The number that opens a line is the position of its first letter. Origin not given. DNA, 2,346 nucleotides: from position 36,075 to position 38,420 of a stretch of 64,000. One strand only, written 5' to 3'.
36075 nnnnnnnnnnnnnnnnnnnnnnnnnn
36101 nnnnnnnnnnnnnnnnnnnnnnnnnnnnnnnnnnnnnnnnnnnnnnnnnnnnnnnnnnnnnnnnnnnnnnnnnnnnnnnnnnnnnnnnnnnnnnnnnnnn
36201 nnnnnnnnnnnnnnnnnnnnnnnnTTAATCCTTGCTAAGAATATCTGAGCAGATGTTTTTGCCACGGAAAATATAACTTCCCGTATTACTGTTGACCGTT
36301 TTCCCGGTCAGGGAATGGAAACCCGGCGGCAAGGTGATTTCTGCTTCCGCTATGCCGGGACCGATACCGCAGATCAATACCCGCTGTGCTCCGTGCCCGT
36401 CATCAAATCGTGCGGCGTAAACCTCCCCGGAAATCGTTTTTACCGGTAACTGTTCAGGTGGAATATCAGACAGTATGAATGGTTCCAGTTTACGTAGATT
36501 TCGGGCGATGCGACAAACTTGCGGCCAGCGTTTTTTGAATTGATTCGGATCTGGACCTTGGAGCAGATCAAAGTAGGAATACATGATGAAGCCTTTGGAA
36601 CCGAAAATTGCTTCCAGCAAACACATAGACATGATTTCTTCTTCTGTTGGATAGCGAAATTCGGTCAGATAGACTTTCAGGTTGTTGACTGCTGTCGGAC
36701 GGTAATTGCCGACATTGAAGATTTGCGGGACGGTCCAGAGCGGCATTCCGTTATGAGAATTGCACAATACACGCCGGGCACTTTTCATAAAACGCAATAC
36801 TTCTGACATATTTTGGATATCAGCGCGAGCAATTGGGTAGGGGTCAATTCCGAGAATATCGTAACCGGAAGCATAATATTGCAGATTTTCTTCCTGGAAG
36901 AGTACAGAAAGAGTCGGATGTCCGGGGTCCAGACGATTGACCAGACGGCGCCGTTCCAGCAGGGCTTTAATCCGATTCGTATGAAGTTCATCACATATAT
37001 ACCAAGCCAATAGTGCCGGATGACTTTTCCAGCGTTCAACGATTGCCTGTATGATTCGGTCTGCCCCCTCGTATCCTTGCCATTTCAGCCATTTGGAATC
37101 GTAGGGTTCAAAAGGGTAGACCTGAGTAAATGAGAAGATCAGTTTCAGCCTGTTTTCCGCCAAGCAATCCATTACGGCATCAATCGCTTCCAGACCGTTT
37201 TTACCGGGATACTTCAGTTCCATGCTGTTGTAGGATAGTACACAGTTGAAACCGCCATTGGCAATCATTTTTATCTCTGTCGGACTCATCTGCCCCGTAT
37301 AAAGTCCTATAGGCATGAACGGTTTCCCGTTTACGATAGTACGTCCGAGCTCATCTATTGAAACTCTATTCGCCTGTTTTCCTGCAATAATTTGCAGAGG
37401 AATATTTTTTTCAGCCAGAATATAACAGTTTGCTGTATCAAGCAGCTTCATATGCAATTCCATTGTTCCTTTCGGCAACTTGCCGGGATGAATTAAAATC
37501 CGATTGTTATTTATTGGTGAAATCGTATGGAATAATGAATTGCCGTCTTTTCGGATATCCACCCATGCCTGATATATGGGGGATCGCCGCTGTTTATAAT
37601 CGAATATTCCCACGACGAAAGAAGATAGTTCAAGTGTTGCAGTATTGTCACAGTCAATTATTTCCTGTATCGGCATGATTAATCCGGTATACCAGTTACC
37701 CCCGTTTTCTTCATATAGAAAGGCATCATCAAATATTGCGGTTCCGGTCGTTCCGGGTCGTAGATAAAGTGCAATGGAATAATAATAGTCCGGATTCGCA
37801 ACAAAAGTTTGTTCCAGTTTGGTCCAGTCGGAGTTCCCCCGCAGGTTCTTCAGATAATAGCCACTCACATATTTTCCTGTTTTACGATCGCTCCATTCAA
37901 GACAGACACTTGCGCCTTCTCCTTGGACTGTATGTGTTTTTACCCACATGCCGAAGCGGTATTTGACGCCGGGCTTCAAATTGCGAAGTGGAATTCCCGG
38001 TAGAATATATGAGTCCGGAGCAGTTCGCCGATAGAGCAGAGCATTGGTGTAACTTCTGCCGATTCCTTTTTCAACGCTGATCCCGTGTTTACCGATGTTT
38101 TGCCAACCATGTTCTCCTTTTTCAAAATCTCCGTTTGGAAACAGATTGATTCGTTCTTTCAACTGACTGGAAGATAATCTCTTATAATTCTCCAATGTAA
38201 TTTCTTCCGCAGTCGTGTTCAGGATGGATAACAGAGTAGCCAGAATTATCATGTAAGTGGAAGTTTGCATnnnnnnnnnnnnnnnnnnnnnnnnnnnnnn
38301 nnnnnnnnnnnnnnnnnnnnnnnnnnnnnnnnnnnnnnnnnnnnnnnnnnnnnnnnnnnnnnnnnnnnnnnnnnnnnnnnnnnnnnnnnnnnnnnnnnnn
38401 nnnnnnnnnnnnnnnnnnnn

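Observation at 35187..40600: Low-GC 5.4-kb islet carrying a complete regulator/pseudopilin/CBM-hydrolase cassette, bracketed by a 12-bp direct repeat between convergent core genes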

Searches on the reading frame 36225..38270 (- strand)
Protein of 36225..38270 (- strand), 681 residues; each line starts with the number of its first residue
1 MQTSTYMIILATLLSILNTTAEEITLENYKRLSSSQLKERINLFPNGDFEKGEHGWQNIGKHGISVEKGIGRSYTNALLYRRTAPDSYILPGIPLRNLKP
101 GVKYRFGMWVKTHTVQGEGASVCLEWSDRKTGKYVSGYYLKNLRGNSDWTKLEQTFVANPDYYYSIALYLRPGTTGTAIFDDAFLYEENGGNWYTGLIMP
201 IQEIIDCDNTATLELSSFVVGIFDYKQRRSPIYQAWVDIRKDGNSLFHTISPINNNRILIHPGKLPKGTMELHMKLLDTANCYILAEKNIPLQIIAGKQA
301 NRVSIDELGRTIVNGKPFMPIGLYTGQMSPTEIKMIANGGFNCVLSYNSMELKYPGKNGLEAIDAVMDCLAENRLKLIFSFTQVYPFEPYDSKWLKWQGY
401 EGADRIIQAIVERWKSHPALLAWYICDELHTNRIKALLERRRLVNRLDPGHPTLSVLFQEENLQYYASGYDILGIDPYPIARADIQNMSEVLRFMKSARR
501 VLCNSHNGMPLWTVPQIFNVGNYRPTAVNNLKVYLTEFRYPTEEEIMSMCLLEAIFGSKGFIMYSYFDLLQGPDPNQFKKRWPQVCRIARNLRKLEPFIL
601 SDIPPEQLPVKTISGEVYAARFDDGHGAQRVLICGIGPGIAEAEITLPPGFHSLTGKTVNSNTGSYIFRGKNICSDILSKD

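Call 8: search_protein_families(library=pfam, proteins=[window:36225-38270:-], max_evalue=0.01)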
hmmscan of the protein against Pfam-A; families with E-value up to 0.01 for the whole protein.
window:36225-38270:- (681 aa): 2 families
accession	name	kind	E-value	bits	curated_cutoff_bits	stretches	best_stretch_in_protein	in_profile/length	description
PF02018.23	CBM_4_9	-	4.3e-06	27.6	25.9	1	42-160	2-120/136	Carbohydrate binding domain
PF14488.12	DUF4434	-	0.0012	18.9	30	1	363-447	65-151/283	Domain of unknown function (DUF4434)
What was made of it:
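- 36225..38270 (-): Secreted CBM4/9 + Ig-like + (beta/alpha)8 glycoside-hydrolase-like protein, 681 aa. Part of the incoming module. Pfam CBM_4_9, E 4e-6 (call 8).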

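Call 21: find_encoding_contigs(protein=window:36225-38270:-, flank=10000, max_places=10)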
Protein window:36225-38270:- (681 aa): no gene with exactly this product is on record in the collection.

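Call 28: find_homologous_proteins(query=window:36225-38270:-, max_evalue=0.00001)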
Query window:36225-38270:- (681 aa): 120 proteins with E <= 0.00001 among 8000 candidates.
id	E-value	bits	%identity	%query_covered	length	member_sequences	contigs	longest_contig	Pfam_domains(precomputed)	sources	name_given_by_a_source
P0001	0.0e+0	1353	100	84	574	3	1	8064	-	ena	-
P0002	2.2e-131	457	37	97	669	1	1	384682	PF02018.24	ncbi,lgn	-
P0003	1.4e-128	448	38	96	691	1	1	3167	PF02018.24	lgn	-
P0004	2.4e-124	434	37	99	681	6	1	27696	-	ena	-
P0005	6.3e-124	433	38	99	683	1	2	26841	-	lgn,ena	-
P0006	3.7e-123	430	38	94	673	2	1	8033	-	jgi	jgi:hypothetical protein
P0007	5.2e-121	423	38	96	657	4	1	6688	-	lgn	-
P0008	1.7e-119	418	36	100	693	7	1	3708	PF02018.24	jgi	-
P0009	7.2e-119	416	37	99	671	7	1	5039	PF02018.24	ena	-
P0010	9.6e-116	406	35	99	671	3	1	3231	-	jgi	-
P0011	1.4e-115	405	36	99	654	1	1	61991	-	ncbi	-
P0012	1.0e-114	402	37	94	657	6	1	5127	-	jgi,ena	-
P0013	3.5e-112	394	37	99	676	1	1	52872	-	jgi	jgi:hypothetical protein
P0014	5.6e-112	393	37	98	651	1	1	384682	PF02018.24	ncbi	-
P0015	1.2e-111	392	36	99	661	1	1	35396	PF02018.24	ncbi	-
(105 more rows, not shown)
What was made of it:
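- On In-place xenologous gene replacement by flank recombination: The best hit outside its own cluster is 37-38% (call 28).
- The best hydrolase hit outside its own 90% cluster is 37-38% among 5.8 billion proteins (call 28).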

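Call 29: find_encoding_contigs(protein=P0002, flank=6000, max_places=3)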
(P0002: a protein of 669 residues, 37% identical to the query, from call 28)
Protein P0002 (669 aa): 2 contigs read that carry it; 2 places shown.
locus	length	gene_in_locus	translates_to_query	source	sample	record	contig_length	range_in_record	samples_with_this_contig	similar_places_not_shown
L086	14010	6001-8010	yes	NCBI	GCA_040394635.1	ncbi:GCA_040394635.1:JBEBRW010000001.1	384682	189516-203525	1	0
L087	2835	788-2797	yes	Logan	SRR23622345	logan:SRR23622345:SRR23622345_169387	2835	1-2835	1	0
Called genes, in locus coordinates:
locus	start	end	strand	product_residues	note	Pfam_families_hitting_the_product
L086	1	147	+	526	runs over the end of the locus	PF21104:Glyco_hydro_78_N, PF17389:Bac_rhamnosid6H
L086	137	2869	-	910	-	PF02837:Glyco_hydro_2_N (weak), PF00703:Glyco_hydro_2 (weak)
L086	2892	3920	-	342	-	PF00356:LacI, PF00532:Peripla_BP_1, PF13407:Peripla_BP_4 (weak), PF13377:Peripla_BP_3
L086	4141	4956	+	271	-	PF07596:SBP_bac_10 (faint)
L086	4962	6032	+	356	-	PF02811:PHP (faint)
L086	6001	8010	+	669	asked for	PF02018:CBM_4_9 (weak)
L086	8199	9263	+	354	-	PF00392:GntR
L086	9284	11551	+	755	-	PF16126:DUF4838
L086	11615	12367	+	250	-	PF07596:SBP_bac_10 (faint)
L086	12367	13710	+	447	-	PF00295:Glyco_hydro_28, PF13229:Beta_helix (faint)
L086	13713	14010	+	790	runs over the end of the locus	PF08531:Bac_rhamnosid_N (faint), PF17389:Bac_rhamnosid6H, PF17390:Bac_rhamnosid_C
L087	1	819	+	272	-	?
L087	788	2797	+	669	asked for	PF02018:CBM_4_9 (weak)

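Call 30: find_encoding_contigs(protein=P0004, flank=6000, max_places=3)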
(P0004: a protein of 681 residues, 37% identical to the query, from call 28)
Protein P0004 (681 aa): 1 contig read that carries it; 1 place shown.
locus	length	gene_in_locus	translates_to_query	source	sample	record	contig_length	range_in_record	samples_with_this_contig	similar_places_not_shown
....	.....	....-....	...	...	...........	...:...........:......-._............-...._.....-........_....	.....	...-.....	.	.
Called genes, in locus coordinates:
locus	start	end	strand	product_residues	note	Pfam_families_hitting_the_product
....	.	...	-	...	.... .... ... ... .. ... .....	?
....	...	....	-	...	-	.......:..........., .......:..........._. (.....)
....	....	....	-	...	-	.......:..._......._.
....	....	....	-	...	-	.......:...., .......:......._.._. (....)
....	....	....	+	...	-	-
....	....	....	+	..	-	-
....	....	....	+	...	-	-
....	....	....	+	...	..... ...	-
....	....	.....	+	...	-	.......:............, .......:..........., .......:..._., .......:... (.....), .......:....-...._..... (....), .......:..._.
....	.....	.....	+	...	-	-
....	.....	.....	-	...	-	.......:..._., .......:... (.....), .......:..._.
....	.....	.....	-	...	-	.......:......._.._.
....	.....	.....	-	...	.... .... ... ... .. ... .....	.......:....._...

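Call 54: search_protein_families(library=ncbifam, proteins=[window:36225-38270:-], max_evalue=1)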
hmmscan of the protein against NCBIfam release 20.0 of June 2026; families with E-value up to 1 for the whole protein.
window:36225-38270:- (681 aa): 2 families
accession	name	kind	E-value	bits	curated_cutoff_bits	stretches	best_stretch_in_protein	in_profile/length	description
NF007538.0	PRK10150.1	equivalog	0.11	10.8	544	1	352-452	345-447/607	beta-glucuronidase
NF012221.1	MARTX_Nterm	equivalog_domain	0.12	9.4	700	1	33-63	1452-1480/1910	MARTX multifunctional-autoprocessing repeats-in-toxin holotoxin RtxA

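Call 72: predict_structure(alignment_id=A4)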
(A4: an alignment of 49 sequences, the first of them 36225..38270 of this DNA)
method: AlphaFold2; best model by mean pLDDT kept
length: 681 residues; sequences in the alignment: 49
mean_pLDDT: 92.2   pTM: 0.87
mean pLDDT of the five models: 92.2, 91.8, 91.5, 91.1, 90.7
residues with pLDDT >= 90: 534; 70-90: 121; 50-70: 23; < 50: 3
segments of 3 or more residues with pLDDT < 50: none
pLDDT, mean of each block of 10 residues (from residue 1): 82 67 82 64 88 93 95 94 91 93 92 96 94 89 95 91 95 95 87 89 84 90 86 96 95 94 93 96 95 83 90 96 97 98 97 96 98 98 83 86 96 98 93 90 94 94 89 95 93 94 83 97 89 94 98 98 96 93 98 98 95 97 97 98 96 96 94 98 91
secondary structure, 60 per line:
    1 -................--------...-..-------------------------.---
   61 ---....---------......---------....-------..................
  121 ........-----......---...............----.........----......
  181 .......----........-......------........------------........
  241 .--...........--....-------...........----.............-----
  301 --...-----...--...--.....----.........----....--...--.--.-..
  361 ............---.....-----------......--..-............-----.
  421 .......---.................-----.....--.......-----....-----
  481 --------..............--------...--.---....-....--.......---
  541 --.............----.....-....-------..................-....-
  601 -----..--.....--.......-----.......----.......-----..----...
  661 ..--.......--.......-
elements in order: H2-17 E64-67 E77-82 E92-95 E103-128 E134-139 E143-157 E162-170 E175-187 E192-199 E204-206 E213-220 E233-241 E244-254 E257-260 E268-278 E283-295 E303-305 E311-313 E316-318 E321-325 H330-338 E343-346 H359-372 E376-380 H392-395 H403-414 E420-427 H431-447 E453-457 H460-466 E472-475 H489-502 E511-513 H520-523 H525-528 H531-537 H543-555 E560-564 H566-569 H577-594 H596-599 E610-614 E617-623 E629-635 E640-646 E658-662 E665-671 E674-680
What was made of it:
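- On Clan GH-A glycoside hydrolase (GH2/GH158-like): The AF2 model has pLDDT 92.2 and pTM 0.87 (call 72).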

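Call 74: fold_search(model_id=the predicted structure, library=pdb)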
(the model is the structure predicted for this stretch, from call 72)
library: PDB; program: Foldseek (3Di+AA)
matches with E <= 10: 1824; with E <= 0.001: 400
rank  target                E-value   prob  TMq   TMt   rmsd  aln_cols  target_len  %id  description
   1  8dhe_A                6.0e-16  1.00  0.26  0.27  23.6       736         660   10  Tannerella forsythia beta-glucuronidase (mL1) (released 2023-05-17)
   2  8dhe_C                6.3e-16  1.00  0.29  0.30  25.7       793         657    9  Tannerella forsythia beta-glucuronidase (mL1) (released 2023-05-17)
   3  5t98_B                1.3e-15  1.00  0.28  0.26  25.1       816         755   11  Crystal structure of BuGH2Awt (released 2017-09-13)
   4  5z1a                  2.1e-15  1.00  0.29  0.30  23.2       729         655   11  The crystal structure of Bacteroides fragilis beta-glucuronidase in complex with uronic isofagomine (released 2018-12-12)
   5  3cmg                  3.3e-15  1.00  0.28  0.29  24.1       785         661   10  Crystal structure of putative beta-galactosidase from Bacteroides fragilis (released 2008-04-29)
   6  5t99_A                4.3e-15  1.00  0.27  0.25  25.0       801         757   10  Crystal structure of BuGH2Awt in complex with Galactoisofagomine (released 2017-09-13)
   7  3fn9_A                4.5e-15  1.00  0.29  0.30  22.8       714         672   11  Crystal structure of putative beta-galactosidase from bacteroides fragilis (released 2009-01-13)
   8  5t98_A                4.5e-15  1.00  0.28  0.25  25.0       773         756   10  Crystal structure of BuGH2Awt (released 2017-09-13)
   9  8q2h                  5.1e-15  1.00  0.24  0.15  25.2       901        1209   10  beta-galactosidase from Bacillus circulans (released 2024-10-16)
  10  8ges_A                5.7e-15  1.00  0.29  0.31  22.6       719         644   10  R. hominis 2 beta-glucuronidase bound to UNC10201652-glucuronide (released 2024-02-14)
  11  3gm8                  6.3e-15  1.00  0.23  0.21  25.4       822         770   11  Crystal structure of a beta-glycosidase from Bacteroides vulgatus (released 2009-03-31)
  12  8ges_B                7.9e-15  1.00  0.29  0.30  22.8       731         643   10  R. hominis 2 beta-glucuronidase bound to UNC10201652-glucuronide (released 2024-02-14)
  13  3fn9_C                1.8e-14  1.00  0.29  0.30  22.8       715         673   10  Crystal structure of putative beta-galactosidase from bacteroides fragilis (released 2009-01-13)
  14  8ges_C                2.5e-14  1.00  0.29  0.30  22.6       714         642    9  R. hominis 2 beta-glucuronidase bound to UNC10201652-glucuronide (released 2024-02-14)
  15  6jz7_A                2.8e-14  1.00  0.28  0.33  19.4       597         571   11  b-glucuronidase from Ruminococcus gnavus in complex with N1-substituted uronic isofagomine (released 2020-06-10)
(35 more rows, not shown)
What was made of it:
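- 36225..38270 (-): The AF2 model has pLDDT 92.2 (call 72) and Foldseek matches GH2 enzymes at prob 1.0 (call 74).
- On Clan GH-A glycoside hydrolase (GH2/GH158-like): The top 50 Foldseek hits in the PDB are nearly all GH2 enzymes, at prob 1.0 but TM about 0.29 (call 74).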

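Call 77: find_related_loci(query=window:36225-38270:-, collection=viral_contigs, flank=3000)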
Query window:36225-38270:- (681 aa) in viral_contigs; peptide patterns used: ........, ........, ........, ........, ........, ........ (x = any residue, [..] = any of these).
12 stretches matched a pattern, but none encodes a relative of the query by tblastn (E <= 1e-3).

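Call 78: find_related_loci(query=window:36225-38270:-, collection=metagenome_contigs, flank=6000)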
Query window:36225-38270:- (681 aa) in metagenome_contigs; peptide patterns used: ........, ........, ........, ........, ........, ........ (x = any residue, [..] = any of these).
34 stretches matched a pattern, but none encodes a relative of the query by tblastn (E <= 1e-3).
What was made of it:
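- Tried and rejected: Scans with the hydrolase found no relatives (calls 77, 78).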
